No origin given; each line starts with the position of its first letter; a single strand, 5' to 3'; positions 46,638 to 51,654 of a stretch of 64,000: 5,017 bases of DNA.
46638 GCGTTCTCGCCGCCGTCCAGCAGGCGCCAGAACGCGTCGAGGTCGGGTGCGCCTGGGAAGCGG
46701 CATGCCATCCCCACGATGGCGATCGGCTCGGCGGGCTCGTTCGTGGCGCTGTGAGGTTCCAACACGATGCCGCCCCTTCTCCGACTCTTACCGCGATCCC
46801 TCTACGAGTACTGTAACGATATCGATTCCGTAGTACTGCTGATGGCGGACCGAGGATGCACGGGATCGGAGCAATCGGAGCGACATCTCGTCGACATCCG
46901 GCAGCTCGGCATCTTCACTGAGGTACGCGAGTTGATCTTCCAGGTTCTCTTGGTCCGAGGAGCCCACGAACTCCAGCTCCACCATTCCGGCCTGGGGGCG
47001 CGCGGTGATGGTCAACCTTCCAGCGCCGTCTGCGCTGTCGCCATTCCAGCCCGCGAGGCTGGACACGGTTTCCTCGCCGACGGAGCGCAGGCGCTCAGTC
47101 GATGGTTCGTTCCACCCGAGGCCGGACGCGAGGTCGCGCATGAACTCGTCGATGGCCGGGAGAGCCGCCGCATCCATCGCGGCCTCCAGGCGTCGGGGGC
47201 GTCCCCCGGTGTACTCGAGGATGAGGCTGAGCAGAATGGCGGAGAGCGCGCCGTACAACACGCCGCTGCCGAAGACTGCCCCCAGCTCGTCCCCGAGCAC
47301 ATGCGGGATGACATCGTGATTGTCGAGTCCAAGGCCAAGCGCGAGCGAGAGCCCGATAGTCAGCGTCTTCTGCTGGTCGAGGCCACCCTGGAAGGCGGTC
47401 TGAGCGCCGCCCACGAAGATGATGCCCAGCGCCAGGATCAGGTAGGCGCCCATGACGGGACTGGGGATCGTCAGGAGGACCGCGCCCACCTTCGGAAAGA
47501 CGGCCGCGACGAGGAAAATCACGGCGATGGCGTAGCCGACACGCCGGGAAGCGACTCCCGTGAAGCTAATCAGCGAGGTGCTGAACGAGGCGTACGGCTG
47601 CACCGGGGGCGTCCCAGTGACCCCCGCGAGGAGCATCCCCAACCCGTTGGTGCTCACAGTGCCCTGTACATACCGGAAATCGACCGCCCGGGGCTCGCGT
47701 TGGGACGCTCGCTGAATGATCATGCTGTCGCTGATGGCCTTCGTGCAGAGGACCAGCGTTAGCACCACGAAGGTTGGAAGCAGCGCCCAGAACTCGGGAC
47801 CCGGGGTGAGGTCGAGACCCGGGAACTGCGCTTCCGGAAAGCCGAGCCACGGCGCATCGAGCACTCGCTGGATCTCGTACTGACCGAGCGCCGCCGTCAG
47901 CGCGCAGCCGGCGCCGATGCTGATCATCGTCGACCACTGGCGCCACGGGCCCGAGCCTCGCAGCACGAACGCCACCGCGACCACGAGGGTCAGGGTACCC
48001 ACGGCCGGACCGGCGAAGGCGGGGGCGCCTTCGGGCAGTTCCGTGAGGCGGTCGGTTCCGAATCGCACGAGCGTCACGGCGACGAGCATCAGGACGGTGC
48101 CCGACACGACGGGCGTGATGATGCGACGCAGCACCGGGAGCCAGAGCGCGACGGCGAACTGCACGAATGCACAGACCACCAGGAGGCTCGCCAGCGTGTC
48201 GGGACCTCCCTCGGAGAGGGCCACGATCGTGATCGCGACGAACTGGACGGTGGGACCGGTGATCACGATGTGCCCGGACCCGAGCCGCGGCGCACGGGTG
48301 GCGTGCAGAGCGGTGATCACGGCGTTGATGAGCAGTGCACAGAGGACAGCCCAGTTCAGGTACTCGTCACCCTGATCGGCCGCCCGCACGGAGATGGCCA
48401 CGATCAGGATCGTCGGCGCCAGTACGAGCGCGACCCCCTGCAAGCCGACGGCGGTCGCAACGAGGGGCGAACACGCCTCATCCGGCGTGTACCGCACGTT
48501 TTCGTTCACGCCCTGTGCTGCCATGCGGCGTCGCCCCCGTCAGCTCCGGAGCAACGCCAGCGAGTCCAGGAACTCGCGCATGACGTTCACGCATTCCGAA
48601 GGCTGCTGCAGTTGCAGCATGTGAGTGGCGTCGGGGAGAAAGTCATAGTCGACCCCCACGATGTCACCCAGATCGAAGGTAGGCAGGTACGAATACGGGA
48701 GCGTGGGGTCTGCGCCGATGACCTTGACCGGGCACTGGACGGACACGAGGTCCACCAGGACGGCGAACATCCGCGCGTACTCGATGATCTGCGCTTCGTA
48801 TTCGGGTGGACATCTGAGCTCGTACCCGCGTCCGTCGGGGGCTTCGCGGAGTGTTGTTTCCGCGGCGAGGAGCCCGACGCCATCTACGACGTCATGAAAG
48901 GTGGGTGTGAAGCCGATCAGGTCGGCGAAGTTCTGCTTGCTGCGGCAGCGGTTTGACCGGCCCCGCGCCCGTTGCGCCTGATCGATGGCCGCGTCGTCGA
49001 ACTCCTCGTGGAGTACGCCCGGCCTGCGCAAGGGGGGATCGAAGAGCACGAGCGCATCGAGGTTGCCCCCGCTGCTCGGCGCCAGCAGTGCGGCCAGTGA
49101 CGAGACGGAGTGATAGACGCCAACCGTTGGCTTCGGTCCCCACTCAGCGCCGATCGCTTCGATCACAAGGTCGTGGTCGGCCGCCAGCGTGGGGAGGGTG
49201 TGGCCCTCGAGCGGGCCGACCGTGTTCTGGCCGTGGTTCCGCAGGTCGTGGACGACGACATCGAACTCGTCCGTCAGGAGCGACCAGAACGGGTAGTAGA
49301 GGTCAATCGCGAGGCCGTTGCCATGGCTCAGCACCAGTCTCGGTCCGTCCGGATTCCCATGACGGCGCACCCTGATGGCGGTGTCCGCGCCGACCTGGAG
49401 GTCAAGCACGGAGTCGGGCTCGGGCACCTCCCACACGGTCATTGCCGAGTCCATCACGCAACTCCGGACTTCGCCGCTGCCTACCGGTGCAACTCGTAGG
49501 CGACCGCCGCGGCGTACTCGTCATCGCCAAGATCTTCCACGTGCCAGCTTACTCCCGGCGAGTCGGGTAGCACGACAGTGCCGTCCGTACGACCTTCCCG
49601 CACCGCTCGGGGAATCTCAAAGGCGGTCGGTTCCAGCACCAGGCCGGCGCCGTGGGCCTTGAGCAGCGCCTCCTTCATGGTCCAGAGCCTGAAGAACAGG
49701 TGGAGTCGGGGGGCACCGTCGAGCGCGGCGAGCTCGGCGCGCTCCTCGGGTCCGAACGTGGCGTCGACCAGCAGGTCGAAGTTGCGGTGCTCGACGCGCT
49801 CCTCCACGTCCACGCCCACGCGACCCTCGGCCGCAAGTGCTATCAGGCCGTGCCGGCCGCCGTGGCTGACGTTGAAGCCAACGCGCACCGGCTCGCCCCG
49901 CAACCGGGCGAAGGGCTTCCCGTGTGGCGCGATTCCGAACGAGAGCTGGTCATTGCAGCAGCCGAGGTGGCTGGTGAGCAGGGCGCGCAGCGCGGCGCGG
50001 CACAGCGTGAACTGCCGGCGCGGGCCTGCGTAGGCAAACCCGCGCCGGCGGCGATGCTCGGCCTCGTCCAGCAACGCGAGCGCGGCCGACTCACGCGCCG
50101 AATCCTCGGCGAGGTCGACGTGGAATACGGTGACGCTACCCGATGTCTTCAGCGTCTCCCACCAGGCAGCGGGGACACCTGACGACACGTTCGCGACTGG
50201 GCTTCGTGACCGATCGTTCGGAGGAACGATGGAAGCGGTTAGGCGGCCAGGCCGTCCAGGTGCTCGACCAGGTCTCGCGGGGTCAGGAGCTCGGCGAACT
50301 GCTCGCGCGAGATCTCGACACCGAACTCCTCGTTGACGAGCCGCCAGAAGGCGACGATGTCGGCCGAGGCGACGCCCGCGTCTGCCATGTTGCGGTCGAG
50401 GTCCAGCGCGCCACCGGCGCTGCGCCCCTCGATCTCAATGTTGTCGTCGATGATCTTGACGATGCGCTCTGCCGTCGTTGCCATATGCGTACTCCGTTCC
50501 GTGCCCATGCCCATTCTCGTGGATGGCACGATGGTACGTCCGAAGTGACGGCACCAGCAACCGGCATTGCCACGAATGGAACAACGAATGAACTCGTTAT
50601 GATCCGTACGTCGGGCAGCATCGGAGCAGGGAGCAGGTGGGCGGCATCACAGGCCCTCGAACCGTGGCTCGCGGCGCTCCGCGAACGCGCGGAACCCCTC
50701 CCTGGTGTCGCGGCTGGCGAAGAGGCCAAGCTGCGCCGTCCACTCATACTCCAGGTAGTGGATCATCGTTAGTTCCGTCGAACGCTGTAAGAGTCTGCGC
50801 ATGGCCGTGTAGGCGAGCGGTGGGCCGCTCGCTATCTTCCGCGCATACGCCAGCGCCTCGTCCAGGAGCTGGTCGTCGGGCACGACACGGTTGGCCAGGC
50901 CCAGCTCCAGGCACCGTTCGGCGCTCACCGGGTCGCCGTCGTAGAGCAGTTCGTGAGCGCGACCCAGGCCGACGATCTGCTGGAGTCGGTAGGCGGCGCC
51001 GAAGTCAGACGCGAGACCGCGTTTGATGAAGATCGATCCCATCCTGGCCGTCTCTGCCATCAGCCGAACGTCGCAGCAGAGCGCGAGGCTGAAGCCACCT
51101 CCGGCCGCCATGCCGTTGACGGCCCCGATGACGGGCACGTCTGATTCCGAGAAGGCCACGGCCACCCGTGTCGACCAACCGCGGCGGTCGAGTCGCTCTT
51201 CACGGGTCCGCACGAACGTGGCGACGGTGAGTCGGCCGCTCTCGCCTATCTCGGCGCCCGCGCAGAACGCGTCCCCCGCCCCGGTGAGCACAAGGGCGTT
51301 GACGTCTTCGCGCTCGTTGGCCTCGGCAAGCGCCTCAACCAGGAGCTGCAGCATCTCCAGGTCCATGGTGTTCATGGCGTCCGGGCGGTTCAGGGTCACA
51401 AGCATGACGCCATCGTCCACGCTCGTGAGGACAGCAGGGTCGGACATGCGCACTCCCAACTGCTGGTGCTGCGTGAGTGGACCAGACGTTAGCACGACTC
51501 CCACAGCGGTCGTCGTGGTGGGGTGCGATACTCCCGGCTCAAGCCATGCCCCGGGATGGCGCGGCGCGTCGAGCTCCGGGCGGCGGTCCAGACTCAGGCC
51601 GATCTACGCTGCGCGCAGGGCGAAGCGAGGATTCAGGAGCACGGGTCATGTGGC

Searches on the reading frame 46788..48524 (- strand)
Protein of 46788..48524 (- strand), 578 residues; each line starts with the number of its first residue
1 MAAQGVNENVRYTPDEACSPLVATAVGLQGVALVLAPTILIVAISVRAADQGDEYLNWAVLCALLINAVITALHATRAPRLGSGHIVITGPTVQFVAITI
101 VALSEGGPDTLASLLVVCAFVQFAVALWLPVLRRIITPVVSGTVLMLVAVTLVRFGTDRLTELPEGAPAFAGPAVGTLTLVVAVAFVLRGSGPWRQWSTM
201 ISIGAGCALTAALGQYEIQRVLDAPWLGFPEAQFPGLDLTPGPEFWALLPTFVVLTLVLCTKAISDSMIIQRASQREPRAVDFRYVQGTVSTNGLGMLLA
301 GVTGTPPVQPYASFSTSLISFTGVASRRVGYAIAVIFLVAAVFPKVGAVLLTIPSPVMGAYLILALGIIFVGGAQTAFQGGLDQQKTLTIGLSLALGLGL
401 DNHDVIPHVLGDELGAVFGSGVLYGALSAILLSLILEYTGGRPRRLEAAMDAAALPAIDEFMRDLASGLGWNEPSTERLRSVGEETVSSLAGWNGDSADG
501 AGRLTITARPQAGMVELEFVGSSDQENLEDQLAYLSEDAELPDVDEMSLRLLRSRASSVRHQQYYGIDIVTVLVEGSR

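Call 45: search_protein_families(library=pfam, proteins=[window:46788-48524:-], max_evalue=0.001)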
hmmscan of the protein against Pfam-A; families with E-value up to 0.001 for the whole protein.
window:46788-48524:- (578 aa): 1 family
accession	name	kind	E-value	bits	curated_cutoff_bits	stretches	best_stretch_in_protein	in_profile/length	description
PF00860.26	Xan_ur_permease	-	1e-37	130.2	27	1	26-401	6-384/389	Permease family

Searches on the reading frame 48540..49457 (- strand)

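Call 45: search_protein_families(library=pfam, proteins=[window:48540-49457:-], max_evalue=0.001)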
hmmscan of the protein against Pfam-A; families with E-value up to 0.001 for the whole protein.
window:48540-49457:- (305 aa): 3 families
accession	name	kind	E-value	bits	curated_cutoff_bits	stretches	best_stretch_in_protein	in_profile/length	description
PF12697.13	Abhydrolase_6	-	2.2e-11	45.3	26.3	1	41-290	1-215/217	Alpha/beta hydrolase family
PF00561.26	Abhydrolase_1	-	0.00011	22.3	25.8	1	39-104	1-68/245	alpha/beta hydrolase fold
PF12146.15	Hydrolase_4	-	0.00078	19.3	27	0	41-144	7-112/239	Serine aminopeptidase, S33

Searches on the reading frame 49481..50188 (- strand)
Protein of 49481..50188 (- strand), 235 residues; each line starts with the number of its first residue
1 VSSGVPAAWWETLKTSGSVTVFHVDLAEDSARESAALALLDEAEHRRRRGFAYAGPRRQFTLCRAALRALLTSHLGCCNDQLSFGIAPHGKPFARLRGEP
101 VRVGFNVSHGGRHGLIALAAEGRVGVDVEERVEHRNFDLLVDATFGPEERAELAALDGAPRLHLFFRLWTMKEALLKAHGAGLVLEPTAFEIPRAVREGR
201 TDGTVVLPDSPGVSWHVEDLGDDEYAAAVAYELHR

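Call 45: search_protein_families(library=pfam, proteins=[window:49481-50188:-], max_evalue=0.001)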
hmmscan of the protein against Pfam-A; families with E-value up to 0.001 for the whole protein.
window:49481-50188:- (235 aa): 2 families
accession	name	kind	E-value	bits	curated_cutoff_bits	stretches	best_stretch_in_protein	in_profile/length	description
PF01648.25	ACPS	-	1.1e-18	67.7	25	1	123-230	1-111/111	4'-phosphopantetheinyl transferase superfamily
PF22624.1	AASDHPPT_N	-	1.3e-06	29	27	1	34-117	11-96/100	4'-phosphopantetheinyl transferase, N-terminal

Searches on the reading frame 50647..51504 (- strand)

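Call 45: search_protein_families(library=pfam, proteins=[window:50647-51504:-], max_evalue=0.001)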
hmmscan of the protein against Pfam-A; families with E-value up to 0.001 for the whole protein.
window:50647-51504:- (285 aa): 2 families
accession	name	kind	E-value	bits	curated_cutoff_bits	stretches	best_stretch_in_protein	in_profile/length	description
PF00378.25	ECH_1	-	4.7e-56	190.4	27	1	31-284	4-250/251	Enoyl-CoA hydratase/isomerase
PF16113.10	ECH_2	-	9.5e-27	94.8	27.2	1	35-213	3-177/335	Enoyl-CoA hydratase/isomerase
